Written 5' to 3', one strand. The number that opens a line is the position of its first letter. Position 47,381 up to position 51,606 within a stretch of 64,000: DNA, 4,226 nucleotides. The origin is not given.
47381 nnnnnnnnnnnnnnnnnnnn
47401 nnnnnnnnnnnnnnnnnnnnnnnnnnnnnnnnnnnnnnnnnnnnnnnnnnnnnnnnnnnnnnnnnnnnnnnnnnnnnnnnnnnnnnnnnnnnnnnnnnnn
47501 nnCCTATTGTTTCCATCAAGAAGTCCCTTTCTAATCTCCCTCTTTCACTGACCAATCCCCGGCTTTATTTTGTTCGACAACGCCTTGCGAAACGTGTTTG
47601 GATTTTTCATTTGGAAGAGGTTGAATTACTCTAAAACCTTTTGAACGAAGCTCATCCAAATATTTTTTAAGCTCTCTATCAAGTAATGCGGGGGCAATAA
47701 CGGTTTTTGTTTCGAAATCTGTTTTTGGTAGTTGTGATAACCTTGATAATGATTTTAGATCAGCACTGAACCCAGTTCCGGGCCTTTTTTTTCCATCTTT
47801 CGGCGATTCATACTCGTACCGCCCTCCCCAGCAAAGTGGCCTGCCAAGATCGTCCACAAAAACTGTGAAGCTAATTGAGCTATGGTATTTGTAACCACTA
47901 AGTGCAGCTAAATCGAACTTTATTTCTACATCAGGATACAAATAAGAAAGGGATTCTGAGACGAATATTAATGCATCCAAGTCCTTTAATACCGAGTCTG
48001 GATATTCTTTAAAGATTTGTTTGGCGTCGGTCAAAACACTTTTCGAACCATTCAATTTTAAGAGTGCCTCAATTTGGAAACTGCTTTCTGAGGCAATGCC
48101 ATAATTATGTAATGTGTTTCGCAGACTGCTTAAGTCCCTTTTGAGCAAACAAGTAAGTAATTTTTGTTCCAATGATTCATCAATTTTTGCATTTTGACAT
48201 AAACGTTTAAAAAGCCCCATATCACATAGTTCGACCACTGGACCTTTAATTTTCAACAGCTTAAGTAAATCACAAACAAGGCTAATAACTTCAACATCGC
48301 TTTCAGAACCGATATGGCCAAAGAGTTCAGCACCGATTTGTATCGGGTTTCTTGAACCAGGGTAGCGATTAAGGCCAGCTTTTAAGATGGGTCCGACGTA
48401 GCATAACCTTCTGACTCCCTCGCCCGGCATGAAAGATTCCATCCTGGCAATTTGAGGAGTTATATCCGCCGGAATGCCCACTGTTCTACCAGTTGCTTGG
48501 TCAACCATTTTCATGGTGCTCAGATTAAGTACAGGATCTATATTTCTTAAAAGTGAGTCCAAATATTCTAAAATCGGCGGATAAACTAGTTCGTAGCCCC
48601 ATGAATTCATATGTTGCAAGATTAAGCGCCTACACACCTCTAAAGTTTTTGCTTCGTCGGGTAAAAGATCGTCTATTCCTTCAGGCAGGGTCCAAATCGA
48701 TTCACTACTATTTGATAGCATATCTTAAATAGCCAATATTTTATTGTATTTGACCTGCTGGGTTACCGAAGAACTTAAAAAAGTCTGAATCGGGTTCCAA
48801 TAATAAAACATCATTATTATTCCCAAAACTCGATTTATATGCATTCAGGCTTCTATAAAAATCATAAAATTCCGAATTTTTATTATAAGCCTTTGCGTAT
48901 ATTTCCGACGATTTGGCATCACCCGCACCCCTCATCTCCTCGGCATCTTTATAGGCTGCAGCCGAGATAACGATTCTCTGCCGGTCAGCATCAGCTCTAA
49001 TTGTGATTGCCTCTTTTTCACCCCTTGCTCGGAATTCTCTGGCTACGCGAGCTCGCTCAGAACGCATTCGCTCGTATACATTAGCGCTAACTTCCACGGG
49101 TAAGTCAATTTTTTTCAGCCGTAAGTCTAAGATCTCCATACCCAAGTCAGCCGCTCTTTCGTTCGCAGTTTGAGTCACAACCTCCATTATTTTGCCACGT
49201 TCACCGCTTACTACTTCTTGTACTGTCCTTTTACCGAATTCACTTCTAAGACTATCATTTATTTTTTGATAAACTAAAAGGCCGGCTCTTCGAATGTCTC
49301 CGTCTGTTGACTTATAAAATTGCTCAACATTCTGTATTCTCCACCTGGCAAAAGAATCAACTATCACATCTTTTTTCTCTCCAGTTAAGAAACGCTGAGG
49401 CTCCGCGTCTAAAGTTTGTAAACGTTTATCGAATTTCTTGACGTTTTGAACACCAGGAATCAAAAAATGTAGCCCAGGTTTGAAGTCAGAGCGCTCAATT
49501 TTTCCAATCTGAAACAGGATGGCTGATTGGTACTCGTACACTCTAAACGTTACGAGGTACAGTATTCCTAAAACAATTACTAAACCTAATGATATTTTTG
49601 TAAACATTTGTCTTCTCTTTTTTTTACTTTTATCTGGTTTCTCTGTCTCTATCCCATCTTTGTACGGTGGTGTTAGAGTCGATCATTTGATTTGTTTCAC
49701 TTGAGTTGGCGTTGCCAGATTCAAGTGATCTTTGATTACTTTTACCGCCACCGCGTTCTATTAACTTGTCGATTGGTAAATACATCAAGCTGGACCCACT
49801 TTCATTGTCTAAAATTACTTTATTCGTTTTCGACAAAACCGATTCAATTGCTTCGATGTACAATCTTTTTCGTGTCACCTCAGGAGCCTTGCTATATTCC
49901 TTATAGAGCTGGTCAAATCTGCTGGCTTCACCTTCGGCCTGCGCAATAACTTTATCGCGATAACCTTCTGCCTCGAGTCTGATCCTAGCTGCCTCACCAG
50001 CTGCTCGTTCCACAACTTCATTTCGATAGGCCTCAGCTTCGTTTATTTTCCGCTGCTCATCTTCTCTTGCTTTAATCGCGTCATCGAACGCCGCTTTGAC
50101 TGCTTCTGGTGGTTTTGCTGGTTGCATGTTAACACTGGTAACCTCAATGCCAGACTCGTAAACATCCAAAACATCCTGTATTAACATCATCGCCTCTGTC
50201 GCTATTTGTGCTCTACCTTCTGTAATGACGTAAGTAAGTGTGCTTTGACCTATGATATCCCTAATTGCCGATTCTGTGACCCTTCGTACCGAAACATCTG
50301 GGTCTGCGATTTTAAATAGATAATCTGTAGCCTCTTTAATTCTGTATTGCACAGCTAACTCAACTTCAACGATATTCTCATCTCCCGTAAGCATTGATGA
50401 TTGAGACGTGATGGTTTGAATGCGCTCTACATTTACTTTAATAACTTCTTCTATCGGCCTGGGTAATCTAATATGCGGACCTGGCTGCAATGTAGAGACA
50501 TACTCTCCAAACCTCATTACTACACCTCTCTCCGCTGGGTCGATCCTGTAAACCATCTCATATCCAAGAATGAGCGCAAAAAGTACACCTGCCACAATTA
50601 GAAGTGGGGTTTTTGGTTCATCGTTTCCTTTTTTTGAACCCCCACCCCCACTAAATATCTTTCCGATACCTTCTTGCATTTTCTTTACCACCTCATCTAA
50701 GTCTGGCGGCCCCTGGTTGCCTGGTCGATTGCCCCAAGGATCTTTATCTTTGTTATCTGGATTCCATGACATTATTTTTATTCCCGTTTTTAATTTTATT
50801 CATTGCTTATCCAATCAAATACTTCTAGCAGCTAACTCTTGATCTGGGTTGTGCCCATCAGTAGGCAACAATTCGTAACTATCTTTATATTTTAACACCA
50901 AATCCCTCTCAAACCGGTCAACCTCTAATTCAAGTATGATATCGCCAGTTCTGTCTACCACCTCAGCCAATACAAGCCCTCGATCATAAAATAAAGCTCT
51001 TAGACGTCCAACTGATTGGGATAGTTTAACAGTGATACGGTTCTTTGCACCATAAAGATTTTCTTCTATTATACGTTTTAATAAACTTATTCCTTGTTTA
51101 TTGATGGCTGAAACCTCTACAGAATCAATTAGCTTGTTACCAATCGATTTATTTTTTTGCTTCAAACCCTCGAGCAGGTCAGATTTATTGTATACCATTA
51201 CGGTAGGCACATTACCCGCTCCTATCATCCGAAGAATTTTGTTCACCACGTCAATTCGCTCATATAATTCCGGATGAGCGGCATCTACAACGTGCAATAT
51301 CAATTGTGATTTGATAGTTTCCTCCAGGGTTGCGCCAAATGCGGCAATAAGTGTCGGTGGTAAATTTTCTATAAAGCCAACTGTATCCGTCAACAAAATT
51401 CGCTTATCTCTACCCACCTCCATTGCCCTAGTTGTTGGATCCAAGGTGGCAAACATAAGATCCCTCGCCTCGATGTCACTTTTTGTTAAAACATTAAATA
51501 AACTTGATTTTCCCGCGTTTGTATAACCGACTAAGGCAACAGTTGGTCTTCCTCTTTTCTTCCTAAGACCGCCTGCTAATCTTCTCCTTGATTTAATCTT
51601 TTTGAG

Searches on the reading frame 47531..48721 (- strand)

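Call 65: search_protein_families(library=pfam, proteins=[window:47531-48721:-], max_evalue=0.00001)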
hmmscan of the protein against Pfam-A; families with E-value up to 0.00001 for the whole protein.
window:47531-48721:- (396 aa): 1 family
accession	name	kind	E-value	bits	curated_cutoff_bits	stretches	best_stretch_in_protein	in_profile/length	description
PF13393.11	tRNA-synt_His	-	1.6e-81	274.4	25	1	15-325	1-308/308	Histidyl-tRNA synthetase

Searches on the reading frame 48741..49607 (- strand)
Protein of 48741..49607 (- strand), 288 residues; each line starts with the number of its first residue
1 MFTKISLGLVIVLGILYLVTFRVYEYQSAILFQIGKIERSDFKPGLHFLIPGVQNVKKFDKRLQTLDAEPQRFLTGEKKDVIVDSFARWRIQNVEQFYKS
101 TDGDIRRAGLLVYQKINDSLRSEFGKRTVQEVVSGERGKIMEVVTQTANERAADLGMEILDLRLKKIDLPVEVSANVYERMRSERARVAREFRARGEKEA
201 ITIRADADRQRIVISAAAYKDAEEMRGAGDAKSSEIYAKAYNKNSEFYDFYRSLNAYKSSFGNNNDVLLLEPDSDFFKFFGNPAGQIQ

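Call 65: search_protein_families(library=pfam, proteins=[window:48741-49607:-], max_evalue=0.00001)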
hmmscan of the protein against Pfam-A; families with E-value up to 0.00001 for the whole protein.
window:48741-49607:- (288 aa): 1 family
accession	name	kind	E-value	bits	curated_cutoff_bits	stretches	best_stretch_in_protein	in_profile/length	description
PF01145.31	Band_7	-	4e-30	105.6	23.6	1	23-198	3-176/176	SPFH domain / Band 7 family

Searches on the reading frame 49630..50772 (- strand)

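Call 65: search_protein_families(library=pfam, proteins=[window:49630-50772:-], max_evalue=0.00001)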
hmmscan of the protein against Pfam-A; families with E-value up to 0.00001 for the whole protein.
window:49630-50772:- (380 aa): 2 families
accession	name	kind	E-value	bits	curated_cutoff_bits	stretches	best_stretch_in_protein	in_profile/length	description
PF01145.31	Band_7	-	5.3e-29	101.9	23.6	1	76-248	2-174/176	SPFH domain / Band 7 family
PF12221.13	HflK_N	-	3.2e-13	49.8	22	1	1-43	1-44/44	Bacterial membrane protein N terminal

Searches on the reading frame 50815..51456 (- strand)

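Call 79: search_protein_families(library=pfam, proteins=[window:50815-51456:-], max_evalue=0.00001)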
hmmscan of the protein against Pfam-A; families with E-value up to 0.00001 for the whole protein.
window:50815-51456:- (213 aa): 1 family
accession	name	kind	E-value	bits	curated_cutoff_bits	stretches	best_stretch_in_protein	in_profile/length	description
PF01926.29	MMR_HSR1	-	1.8e-07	31.7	21.9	1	2-91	31-113/113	50S ribosome-binding GTPase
